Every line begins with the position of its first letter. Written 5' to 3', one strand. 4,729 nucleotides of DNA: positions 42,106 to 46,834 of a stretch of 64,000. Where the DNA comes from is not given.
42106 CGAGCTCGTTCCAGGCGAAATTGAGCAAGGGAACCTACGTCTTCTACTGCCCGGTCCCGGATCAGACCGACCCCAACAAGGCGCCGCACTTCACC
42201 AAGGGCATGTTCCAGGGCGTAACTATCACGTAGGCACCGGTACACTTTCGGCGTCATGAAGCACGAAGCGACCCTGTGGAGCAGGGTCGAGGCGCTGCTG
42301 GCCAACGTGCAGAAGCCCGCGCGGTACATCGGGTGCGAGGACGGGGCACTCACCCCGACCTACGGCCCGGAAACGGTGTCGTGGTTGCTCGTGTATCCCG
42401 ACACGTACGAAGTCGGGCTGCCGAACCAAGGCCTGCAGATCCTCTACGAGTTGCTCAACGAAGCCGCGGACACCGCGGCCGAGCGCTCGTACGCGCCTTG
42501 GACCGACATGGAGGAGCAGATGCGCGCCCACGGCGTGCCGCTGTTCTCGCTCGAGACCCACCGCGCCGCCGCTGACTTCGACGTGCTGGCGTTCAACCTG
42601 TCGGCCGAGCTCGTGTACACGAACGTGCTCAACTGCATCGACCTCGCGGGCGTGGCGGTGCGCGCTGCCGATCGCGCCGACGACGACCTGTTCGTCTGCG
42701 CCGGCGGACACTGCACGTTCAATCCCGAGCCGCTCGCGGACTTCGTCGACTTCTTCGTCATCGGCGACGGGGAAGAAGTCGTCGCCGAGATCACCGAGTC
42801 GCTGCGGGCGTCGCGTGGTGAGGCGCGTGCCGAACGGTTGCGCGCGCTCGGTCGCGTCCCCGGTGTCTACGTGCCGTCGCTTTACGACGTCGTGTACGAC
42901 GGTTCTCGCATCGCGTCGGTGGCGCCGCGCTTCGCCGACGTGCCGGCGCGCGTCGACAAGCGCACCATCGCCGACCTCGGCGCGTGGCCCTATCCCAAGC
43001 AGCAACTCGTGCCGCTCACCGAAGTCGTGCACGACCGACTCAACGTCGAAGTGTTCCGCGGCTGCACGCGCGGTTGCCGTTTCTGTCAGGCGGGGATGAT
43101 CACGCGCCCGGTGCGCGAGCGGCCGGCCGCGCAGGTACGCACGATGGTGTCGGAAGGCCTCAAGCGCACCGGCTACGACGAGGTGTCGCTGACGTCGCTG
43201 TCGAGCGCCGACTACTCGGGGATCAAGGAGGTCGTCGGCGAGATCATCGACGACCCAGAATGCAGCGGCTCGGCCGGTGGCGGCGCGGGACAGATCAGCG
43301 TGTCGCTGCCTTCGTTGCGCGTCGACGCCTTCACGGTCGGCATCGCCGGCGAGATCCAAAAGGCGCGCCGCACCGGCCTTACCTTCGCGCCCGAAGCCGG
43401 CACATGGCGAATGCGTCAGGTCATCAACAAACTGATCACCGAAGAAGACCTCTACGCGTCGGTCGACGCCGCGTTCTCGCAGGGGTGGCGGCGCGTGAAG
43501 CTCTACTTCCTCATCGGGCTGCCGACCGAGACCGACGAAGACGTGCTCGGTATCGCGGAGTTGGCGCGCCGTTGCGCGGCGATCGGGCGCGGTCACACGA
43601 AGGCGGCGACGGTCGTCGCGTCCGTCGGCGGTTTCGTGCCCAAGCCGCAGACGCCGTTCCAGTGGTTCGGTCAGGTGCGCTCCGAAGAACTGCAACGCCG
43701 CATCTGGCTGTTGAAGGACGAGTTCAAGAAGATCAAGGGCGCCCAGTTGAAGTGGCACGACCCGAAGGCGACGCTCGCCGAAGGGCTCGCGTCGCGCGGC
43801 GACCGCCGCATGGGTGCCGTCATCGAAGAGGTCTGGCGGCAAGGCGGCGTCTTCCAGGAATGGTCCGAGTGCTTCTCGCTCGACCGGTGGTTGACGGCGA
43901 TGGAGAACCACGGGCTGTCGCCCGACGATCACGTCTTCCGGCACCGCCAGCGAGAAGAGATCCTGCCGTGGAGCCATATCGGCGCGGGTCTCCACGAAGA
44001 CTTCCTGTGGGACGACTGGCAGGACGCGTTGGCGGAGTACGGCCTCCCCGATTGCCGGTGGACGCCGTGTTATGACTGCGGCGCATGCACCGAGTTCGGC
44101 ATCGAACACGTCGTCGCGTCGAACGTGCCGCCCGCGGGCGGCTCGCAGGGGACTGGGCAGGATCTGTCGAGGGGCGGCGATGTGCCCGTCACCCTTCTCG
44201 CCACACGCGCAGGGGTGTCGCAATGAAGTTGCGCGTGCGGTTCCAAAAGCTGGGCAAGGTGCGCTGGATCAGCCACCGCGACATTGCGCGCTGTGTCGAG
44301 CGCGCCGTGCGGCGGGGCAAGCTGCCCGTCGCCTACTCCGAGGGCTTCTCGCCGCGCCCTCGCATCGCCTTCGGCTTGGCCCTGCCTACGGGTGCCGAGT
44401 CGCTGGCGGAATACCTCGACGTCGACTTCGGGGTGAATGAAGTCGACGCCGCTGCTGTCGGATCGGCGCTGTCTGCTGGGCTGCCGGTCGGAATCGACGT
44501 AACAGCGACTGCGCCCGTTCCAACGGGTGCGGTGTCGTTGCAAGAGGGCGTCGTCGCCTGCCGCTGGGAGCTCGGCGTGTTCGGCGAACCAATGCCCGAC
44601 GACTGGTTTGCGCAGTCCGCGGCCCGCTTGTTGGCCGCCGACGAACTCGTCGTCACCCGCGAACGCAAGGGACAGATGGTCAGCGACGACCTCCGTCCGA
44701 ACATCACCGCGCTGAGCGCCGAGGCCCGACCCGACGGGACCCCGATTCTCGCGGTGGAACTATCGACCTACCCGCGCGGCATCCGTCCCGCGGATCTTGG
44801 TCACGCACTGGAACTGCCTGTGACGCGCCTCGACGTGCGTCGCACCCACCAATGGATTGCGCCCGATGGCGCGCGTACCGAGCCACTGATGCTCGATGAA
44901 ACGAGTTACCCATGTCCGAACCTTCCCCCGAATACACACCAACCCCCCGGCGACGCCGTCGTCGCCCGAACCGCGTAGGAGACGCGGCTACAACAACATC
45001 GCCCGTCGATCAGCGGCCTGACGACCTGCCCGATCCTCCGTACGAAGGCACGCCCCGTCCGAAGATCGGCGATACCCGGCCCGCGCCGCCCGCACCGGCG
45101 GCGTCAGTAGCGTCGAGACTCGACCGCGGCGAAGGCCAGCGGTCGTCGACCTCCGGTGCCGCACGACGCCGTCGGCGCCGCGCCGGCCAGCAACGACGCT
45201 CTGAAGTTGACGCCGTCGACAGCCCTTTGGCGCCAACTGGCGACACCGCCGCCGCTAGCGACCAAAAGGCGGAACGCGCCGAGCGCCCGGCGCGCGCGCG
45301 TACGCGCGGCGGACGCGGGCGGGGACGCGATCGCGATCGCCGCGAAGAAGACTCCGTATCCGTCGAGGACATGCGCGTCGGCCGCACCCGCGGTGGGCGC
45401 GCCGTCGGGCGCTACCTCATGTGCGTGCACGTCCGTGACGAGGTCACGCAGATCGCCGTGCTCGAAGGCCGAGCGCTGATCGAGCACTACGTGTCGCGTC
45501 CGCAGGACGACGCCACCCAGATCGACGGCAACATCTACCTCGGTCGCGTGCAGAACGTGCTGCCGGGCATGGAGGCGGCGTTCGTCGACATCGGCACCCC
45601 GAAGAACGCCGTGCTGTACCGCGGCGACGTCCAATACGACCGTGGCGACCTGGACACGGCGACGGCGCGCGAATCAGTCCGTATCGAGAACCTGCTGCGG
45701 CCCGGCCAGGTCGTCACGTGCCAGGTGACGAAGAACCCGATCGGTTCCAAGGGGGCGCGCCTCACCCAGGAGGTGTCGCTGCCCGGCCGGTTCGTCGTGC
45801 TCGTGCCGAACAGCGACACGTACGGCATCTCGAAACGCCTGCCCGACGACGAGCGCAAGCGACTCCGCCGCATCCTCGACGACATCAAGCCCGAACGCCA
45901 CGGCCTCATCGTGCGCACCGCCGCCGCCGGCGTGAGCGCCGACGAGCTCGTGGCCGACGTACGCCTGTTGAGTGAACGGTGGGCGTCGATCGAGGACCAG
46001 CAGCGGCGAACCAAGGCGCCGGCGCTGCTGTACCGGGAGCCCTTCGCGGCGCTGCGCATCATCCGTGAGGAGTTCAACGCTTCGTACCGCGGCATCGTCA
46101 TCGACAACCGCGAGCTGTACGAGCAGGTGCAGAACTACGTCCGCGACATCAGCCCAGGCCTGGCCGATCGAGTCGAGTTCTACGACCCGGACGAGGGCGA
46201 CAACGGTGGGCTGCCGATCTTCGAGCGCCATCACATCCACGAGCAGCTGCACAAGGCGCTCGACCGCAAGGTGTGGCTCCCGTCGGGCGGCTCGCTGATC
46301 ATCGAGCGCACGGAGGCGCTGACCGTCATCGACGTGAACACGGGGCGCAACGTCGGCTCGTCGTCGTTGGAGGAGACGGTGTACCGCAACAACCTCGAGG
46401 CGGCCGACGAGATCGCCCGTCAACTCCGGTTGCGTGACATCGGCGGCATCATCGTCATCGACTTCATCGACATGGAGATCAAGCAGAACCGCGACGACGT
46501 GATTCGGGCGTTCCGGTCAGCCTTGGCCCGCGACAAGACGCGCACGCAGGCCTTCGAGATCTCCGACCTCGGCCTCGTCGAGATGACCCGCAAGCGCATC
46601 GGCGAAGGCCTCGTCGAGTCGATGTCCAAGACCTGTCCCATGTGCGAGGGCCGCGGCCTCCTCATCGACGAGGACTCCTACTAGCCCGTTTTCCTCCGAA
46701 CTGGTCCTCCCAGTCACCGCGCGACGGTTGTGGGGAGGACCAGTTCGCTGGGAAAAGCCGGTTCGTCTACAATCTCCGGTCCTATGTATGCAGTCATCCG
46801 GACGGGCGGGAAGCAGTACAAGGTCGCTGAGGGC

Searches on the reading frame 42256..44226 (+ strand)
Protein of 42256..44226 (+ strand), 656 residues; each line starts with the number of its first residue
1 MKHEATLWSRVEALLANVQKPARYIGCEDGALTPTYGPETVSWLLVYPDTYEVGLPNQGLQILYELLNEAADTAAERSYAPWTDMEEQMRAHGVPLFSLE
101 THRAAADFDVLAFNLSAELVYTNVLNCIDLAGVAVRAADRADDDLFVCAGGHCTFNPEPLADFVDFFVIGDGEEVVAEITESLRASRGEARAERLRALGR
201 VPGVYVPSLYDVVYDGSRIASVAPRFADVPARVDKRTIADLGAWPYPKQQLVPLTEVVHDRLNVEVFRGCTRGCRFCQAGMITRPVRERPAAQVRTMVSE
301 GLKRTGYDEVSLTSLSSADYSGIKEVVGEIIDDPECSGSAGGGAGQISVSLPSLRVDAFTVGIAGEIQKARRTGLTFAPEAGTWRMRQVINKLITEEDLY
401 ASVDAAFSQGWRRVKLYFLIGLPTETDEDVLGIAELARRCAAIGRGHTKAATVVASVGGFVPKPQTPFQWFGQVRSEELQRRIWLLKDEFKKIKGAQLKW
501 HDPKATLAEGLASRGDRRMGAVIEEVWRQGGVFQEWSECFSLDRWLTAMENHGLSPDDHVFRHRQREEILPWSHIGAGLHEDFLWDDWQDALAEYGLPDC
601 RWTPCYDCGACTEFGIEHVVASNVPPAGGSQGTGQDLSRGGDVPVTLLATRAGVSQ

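Call 47: search_protein_families(library=pfam, proteins=[window:42256-44226:+], max_evalue=0.00001)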
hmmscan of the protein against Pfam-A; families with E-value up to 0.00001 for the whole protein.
window:42256-44226:+ (656 aa): 2 families
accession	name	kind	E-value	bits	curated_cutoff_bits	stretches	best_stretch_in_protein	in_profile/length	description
PF19864.5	Radical_SAM_N2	-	5.8e-56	188.6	29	1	59-207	1-151/151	Radical SAM proteins, N-terminal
PF04055.27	Radical_SAM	-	7e-17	62.5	29.5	1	264-437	1-166/166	Radical SAM superfamily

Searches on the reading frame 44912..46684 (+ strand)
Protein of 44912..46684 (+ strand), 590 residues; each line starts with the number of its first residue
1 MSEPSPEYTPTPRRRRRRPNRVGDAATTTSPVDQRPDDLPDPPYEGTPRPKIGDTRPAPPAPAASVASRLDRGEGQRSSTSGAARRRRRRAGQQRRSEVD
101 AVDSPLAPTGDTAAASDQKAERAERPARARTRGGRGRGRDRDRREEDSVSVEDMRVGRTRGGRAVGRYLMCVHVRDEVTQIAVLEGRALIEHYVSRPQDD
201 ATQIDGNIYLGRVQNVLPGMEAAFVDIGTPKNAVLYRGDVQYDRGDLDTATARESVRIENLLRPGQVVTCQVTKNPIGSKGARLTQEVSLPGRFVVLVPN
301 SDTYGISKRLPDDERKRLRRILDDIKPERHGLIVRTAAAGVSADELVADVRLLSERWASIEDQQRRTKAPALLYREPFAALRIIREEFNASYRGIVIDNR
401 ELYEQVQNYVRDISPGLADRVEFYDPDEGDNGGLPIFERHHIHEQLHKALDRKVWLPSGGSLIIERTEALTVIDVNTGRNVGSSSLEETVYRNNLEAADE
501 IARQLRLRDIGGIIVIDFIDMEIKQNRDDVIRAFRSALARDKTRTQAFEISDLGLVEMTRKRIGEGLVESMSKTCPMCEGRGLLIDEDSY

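Call 47: search_protein_families(library=pfam, proteins=[window:44912-46684:+], max_evalue=0.00001)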
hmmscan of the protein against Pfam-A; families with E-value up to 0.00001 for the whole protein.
window:44912-46684:+ (590 aa): 1 family
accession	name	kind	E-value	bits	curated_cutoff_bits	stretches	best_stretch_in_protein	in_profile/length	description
PF10150.14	RNase_E_G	-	3.3e-101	338.7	25.5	1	289-562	1-269/270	Ribonuclease E/G family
